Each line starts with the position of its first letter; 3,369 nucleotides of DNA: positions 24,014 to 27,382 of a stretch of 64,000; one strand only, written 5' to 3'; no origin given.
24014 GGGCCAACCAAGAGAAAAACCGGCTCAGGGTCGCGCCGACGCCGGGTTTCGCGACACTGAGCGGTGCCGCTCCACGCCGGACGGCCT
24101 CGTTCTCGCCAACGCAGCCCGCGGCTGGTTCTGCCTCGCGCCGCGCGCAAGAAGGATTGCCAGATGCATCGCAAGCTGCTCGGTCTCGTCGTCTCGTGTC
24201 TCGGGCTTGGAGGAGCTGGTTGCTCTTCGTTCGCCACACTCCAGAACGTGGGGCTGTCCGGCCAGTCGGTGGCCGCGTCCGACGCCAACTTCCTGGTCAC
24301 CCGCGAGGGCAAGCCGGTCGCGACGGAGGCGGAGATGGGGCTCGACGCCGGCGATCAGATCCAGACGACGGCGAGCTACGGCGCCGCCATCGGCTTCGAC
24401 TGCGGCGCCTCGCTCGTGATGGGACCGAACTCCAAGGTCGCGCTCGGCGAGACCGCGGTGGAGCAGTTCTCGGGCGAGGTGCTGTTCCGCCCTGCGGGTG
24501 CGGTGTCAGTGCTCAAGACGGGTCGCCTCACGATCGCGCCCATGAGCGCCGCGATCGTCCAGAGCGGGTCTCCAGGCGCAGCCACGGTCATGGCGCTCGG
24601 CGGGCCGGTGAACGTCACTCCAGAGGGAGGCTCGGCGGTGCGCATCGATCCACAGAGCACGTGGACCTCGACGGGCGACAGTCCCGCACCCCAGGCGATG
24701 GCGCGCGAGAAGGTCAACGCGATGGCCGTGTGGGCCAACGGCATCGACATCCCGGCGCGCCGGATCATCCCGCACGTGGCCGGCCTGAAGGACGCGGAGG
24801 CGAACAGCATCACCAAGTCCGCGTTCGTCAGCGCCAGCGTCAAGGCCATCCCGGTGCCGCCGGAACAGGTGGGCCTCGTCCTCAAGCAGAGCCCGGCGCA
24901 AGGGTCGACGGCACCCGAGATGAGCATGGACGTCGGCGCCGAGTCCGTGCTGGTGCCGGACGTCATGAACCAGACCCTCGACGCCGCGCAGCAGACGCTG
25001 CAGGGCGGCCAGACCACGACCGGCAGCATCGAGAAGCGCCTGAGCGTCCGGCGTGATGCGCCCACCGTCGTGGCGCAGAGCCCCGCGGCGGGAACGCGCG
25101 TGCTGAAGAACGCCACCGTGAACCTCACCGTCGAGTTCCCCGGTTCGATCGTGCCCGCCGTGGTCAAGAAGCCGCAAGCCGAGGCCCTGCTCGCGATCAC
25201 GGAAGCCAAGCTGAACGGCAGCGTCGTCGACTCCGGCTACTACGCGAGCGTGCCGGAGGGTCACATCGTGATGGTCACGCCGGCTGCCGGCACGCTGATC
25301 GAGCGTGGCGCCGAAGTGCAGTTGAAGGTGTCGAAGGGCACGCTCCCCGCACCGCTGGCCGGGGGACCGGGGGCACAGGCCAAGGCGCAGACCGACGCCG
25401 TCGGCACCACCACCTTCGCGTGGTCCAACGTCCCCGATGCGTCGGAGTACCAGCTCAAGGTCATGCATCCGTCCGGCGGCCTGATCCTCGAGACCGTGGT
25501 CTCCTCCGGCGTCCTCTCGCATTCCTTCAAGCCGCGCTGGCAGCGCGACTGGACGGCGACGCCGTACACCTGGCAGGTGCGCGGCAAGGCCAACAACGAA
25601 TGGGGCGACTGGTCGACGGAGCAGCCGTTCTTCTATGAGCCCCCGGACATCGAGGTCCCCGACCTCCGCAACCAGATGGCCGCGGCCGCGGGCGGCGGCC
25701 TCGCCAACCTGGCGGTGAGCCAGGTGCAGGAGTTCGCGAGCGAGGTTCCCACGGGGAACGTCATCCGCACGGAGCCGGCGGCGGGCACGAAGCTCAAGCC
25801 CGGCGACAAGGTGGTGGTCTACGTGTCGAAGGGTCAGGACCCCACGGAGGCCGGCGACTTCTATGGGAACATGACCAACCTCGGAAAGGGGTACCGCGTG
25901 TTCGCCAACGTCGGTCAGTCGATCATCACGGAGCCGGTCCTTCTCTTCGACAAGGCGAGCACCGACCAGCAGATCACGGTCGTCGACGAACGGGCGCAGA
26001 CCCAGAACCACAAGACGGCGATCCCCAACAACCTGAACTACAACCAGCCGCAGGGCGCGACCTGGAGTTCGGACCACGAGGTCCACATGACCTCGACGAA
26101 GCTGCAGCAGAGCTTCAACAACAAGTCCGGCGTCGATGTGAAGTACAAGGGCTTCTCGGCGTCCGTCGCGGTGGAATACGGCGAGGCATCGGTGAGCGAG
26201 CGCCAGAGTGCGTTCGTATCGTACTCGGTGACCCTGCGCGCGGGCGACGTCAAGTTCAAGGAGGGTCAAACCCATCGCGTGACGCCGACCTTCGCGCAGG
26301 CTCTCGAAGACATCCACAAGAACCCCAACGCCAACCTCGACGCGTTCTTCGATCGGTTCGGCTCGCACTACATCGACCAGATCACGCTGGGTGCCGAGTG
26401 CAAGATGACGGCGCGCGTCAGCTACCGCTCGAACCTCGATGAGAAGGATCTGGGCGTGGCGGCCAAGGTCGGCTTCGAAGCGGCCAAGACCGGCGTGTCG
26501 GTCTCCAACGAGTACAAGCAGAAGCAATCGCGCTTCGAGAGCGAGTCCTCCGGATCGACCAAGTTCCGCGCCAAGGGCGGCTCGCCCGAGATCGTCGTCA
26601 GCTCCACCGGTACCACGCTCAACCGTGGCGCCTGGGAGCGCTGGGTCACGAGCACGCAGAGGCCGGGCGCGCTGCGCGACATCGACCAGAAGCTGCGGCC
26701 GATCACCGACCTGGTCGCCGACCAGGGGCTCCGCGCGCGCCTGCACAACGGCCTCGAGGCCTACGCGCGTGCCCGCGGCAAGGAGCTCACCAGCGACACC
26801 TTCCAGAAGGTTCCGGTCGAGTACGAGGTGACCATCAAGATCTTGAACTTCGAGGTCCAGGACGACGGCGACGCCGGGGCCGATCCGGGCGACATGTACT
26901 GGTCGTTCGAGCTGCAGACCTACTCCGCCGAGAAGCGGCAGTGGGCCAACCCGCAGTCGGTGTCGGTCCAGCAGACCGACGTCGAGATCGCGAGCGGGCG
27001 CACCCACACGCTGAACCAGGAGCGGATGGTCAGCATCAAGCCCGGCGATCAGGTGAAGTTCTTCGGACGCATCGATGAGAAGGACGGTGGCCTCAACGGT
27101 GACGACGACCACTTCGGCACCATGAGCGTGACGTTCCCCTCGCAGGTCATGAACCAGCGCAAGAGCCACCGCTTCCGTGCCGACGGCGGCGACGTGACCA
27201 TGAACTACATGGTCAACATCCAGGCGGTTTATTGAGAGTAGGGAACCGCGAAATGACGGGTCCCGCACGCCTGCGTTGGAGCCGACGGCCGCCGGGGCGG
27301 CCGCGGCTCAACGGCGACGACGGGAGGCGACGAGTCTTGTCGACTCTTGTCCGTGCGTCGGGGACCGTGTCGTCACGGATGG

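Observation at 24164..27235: Putative lipoprotein fusing four PASTA-like repeats to a MACPF pore-forming domain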

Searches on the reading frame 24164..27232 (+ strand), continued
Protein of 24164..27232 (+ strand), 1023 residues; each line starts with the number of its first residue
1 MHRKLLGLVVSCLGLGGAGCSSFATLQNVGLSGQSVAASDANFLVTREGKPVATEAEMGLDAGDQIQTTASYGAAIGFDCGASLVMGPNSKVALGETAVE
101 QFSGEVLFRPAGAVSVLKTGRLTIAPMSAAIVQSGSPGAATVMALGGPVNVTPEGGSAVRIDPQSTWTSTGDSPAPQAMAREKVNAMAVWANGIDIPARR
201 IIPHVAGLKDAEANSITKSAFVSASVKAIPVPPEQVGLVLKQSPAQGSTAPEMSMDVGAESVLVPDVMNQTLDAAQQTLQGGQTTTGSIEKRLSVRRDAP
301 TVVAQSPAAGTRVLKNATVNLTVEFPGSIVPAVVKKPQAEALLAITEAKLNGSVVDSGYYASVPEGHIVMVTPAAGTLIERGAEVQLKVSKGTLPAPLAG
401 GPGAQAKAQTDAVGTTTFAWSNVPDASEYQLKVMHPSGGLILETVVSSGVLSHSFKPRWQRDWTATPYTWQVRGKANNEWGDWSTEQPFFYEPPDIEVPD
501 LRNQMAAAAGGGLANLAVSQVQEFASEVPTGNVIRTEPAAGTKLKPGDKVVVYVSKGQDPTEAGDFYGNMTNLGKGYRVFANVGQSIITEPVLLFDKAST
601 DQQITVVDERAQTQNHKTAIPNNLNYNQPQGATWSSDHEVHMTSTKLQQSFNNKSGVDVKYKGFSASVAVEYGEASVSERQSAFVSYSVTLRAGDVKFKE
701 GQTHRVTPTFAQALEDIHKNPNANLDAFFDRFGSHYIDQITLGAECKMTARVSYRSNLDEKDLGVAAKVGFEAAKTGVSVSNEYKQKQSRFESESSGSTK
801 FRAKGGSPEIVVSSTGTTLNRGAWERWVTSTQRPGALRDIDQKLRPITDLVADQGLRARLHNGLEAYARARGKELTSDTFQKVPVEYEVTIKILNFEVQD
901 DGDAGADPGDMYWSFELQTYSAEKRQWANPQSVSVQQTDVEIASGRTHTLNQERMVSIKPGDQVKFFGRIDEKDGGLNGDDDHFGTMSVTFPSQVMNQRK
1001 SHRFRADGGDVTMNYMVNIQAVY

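Call 80: search_protein_families(library=pfam, alignment_id=A6, max_evalue=0.00001)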
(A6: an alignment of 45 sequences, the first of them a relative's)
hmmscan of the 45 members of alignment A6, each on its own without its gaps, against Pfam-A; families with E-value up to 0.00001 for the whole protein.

A. member 1, P0001 (1023 aa): 2 families
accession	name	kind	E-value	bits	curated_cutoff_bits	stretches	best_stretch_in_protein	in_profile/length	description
PF03793.24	PASTA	-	2.2e-34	117.7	23.2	3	496-556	1-64/64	PASTA domain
PF01823.24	MACPF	-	4.5e-14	53.5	21.5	1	667-867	4-214/214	MAC/Perforin domain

B. families by the number of members that match (of 45 scanned): 16 families
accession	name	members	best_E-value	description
PF01823.24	MACPF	44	2.4e-51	MAC/Perforin domain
PF13004.13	BACON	17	1.7e-105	Putative binding domain, N-terminal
PF19190.6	BACON_2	16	5.8e-41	Viral BACON domain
PF00395.25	SLH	3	1.2e-23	S-layer homology domain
PF18889.6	Beta_helix_3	2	1.7e-22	Beta helix repeat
PF14200.12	RicinB_lectin_2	2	4.9e-19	Ricin-type beta-trefoil lectin domain-like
PF03793.24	PASTA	1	2.2e-34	PASTA domain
PF06101.16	Vps62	1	3.8e-29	Vacuolar protein sorting-associated protein 62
PF13517.12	FG-GAP_3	1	1.9e-23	FG-GAP-like repeat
PF01839.29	FG-GAP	1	1.4e-16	FG-GAP repeat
PF00805.28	Pentapeptide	1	3.7e-16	Pentapeptide repeats (8 copies)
PF00652.28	Ricin_B_lectin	1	1.2e-12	Ricin-type beta-trefoil lectin domain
PF00045.24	Hemopexin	1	6.3e-08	Hemopexin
PF07317.18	PilZN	1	2.8e-07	Flagellar regulator YcgR, PilZN domain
PF13576.12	Pentapeptide_3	1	3.1e-07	Pentapeptide repeats (9 copies)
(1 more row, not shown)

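Call 91: find_related_loci(query=A1, collection=metagenome_contigs, flank=10000)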
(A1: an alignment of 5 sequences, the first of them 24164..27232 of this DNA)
Query A1 (1023 aa) in metagenome_contigs; peptide patterns used: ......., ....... (x = any residue, [..] = any of these).
269 stretches matched a pattern, but none encodes a relative of the query by tblastn (E <= 1e-3).

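Call 101: search_protein_families(library=padloc, proteins=[window:24164-27232:+], max_evalue=0.01)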
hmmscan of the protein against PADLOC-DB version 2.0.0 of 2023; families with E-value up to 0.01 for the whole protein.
window:24164-27232:+ (1023 aa): 3 families
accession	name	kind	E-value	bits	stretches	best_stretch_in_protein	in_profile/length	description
PDLC04040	PD-T4-6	-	3.1e-23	80.3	3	199-353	354-513/547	-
PDLC04060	PD-T4-6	-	4.4e-19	66.7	3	329-396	389-456/486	-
PDLC04052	PD-T4-6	-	3.9e-07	27.6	1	256-393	348-491/496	-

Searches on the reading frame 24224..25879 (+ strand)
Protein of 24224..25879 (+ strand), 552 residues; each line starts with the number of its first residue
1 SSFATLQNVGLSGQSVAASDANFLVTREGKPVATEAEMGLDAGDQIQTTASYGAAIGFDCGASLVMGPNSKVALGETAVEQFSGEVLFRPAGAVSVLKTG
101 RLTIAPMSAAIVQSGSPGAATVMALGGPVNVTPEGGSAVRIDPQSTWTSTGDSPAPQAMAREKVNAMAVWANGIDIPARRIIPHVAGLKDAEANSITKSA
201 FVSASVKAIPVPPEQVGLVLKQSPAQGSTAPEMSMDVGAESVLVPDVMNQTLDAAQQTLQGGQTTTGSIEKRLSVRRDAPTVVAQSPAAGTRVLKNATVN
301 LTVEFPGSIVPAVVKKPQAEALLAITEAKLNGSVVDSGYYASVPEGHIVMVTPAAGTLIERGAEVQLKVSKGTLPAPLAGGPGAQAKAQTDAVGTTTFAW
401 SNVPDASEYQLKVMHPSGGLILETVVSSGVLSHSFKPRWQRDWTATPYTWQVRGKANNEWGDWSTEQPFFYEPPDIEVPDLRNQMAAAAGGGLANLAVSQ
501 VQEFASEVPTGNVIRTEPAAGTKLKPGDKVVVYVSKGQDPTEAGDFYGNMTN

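Call 56: predict_structure(alignment_id=A3)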
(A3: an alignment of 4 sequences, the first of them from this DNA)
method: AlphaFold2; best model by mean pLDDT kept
length: 552 residues; sequences in the alignment: 4
mean_pLDDT: 34.9   pTM: 0.24
mean pLDDT of the five models: 34.9, 31.5, 30.5, 30.2, 28.4
residues with pLDDT >= 90: 0; 70-90: 9; 50-70: 72; < 50: 471
segments of 3 or more residues with pLDDT < 50: 1-385, 428-433, 437-445, 472-512, 522-530, 534-552
pLDDT, mean of each block of 10 residues (from residue 1): 24 26 26 30 35 33 34 32 33 30 33 26 28 34 26 27 26 21 24 26 21 22 28 30 33 34 28 29 29 31 26 25 24 24 34 34 32 32 49 57 60 68 57 46 54 64 62 43 37 28 32 51 46 45 29 22
secondary structure, 60 per line:
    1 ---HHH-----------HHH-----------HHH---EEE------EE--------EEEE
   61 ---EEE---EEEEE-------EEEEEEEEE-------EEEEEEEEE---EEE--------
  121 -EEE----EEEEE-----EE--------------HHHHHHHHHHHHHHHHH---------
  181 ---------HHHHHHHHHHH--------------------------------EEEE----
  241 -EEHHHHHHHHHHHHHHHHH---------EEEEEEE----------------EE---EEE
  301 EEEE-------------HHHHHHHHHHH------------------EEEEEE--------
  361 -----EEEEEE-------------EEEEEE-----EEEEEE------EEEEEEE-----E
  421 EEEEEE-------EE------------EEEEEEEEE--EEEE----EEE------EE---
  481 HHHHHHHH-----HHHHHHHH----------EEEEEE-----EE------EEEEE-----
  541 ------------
elements in order: E38-40 E57-60 E64-66 E70-74 E82-90 E98-106 E110-112 E122-124 E129-133 H155-171 H190-200 E233-236 H244-260 E270-276 E298-304 H318-328 E347-352 E366-371 E385-390 E396-401 E408-414 E420-426 E448-456 E459-462 E467-469 H481-488 H494-501 E512-517 E531-535

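Call 100: fold_search(model_id=the predicted structure, library=pdb)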
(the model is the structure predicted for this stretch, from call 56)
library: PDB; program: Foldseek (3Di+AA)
matches with E <= 10: 1273; with E <= 0.001: 0
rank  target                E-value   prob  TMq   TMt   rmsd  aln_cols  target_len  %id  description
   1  5n47_D                1.2e-02  0.93  0.17  0.30  19.9       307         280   11  Structure of Anticalin N7E in complex with the three-domain fragment Fn7B8 of human oncofetal fibronectin (released 2018-02-14)
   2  8dh8_A                1.2e-02  0.91  0.14  0.11  21.8       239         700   16  Leptin-bound leptin receptor complex-full ECD (released 2023-04-19)
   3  9yf5_LA               1.2e-02  1.00  0.14  0.07   9.0       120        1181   15  N4 Empty Particle C6 Tail (released 2025-12-24)
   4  9lc0_N                1.2e-02  0.98  0.13  0.07  17.6       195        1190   16  tail complex of mature phage N4 (released 2025-04-16)
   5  9lc0_I                1.3e-02  0.87  0.14  0.07  12.9       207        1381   12  tail complex of mature phage N4 (released 2025-04-16)
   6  6d1p_B                1.4e-02  1.00  0.13  0.09   4.1        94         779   18  Apo structure of Bacteroides uniformis beta-glucuronidase 3 (released 2018-10-17)
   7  5n47_F                1.5e-02  0.85  0.16  0.28  20.2       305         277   10  Structure of Anticalin N7E in complex with the three-domain fragment Fn7B8 of human oncofetal fibronectin (released 2018-02-14)
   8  4y5x_I                1.7e-02  0.91  0.14  0.34  22.3       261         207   14  Diabody 305 complex with EpoR (released 2015-03-18)
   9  6d7j_B                1.8e-02  1.00  0.13  0.10   5.8       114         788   10  The Crystal Structure of Parabacteroides merdae Beta-Glucuronidase (GUS) with Glycerol in Active-Site (released 2019-05-01)
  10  8ges_C                1.9e-02  0.98  0.13  0.11   7.2       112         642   16  R. hominis 2 beta-glucuronidase bound to UNC10201652-glucuronide (released 2024-02-14)
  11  4y5x_L                2.1e-02  1.00  0.14  0.36   3.3       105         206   20  Diabody 305 complex with EpoR (released 2015-03-18)
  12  6d7j_A                2.1e-02  1.00  0.13  0.10   5.8       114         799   10  The Crystal Structure of Parabacteroides merdae Beta-Glucuronidase (GUS) with Glycerol in Active-Site (released 2019-05-01)
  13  9n7g_B                2.1e-02  0.90  0.10  0.28  18.3       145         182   14  Crystal structure of S1007A in complex with FN3 (released 2025-12-17)
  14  6d7j_C                2.2e-02  1.00  0.13  0.10   5.7       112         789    9  The Crystal Structure of Parabacteroides merdae Beta-Glucuronidase (GUS) with Glycerol in Active-Site (released 2019-05-01)
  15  6d7j_D                2.6e-02  1.00  0.14  0.10   5.4       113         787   11  The Crystal Structure of Parabacteroides merdae Beta-Glucuronidase (GUS) with Glycerol in Active-Site (released 2019-05-01)
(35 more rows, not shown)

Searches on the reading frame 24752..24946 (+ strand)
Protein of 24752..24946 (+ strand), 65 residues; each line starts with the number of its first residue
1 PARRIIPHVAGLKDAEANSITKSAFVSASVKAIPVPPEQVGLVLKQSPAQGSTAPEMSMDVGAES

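Call 34: search_protein_families(library=pfam, proteins=[window:24752-24946:+], max_evalue=10)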
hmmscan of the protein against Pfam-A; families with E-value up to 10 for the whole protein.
seq(65 aa): 1 family
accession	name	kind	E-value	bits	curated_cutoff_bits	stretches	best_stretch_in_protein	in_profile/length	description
PF03793.24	PASTA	-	0.0097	16.3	23.2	1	6-56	3-54/64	PASTA domain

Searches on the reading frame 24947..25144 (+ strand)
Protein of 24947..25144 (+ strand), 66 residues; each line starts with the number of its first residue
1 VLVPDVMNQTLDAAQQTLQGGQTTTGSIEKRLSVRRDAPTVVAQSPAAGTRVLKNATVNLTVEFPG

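Call 34: search_protein_families(library=pfam, proteins=[window:24947-25144:+], max_evalue=10)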
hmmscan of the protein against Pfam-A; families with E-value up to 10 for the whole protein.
seq(66 aa): 3 families
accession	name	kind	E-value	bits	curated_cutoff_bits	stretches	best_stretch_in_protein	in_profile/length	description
PF03793.24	PASTA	-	3.5e-12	46.5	23.2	1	1-63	1-63/64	PASTA domain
PF21946.1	LppM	-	0.034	14.8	27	1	10-66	66-121/153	LppM domain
PF17957.7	Big_7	-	0.15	13.2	24.1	1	39-63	1-25/70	Bacterial Ig domain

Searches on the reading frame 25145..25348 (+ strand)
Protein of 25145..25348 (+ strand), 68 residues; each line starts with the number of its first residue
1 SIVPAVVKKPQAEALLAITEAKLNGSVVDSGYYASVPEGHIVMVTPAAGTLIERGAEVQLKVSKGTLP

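Call 34: search_protein_families(library=pfam, proteins=[window:25145-25348:+], max_evalue=10)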
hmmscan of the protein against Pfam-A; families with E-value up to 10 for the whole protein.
seq(68 aa): 2 families
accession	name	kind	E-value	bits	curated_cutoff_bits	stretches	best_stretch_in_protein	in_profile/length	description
PF03793.24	PASTA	-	2.5e-10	40.6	23.2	1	2-64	2-64/64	PASTA domain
PF02531.21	PsaD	-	0.048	13.7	22.4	1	6-61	56-111/136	PsaD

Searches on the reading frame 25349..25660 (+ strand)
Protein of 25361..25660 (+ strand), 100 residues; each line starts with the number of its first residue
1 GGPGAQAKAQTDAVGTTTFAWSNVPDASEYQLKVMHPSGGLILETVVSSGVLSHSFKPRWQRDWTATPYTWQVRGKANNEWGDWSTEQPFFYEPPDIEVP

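Call 8: search_protein_families(library=pfam, proteins=[window:25361-25660:+], max_evalue=10)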
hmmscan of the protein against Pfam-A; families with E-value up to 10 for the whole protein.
window:25361-25660:+ (100 aa): 0 families

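Call 34: search_protein_families(library=pfam, proteins=[window:25349-25645:+], max_evalue=10)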
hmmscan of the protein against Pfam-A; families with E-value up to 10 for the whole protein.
seq(99 aa): 0 families

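Call 74: search_solved_structures(query=window:25349-25645:+, max_evalue=10, show_alignments=2)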
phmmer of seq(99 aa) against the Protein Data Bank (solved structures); distinct sequences matched with E-value up to 10: 0.

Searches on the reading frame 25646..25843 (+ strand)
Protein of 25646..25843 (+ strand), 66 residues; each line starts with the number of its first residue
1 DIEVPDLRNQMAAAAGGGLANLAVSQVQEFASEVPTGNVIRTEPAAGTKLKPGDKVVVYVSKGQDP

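Call 34: search_protein_families(library=pfam, proteins=[window:25646-25843:+], max_evalue=10)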
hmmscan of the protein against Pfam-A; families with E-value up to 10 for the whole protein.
seq(66 aa): 4 families
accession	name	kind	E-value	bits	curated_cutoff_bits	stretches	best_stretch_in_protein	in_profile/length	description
PF03793.24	PASTA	-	9.5e-14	51.5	23.2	1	2-62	1-64/64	PASTA domain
PF02080.26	TrkA_C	-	0.066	13.6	27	1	44-63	42-61/71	TrkA-C domain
PF15057.12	DUF4537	-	0.079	13.4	27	1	29-63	35-69/120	Domain of unknown function (DUF4537)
PF24253.1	DUF7454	-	0.16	12.3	27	1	31-59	6-32/59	Domain of unknown function (DUF7454)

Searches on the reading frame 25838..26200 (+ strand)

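Call 8: search_protein_families(library=pfam, proteins=[window:25838-26200:+], max_evalue=10)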
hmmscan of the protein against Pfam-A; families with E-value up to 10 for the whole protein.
window:25838-26200:+ (121 aa): 1 family
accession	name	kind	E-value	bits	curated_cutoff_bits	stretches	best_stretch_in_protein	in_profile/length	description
PF11940.14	DUF3458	-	0.052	14.4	28.6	1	45-114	19-94/95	Domain of unknown function (DUF3458) Ig-like fold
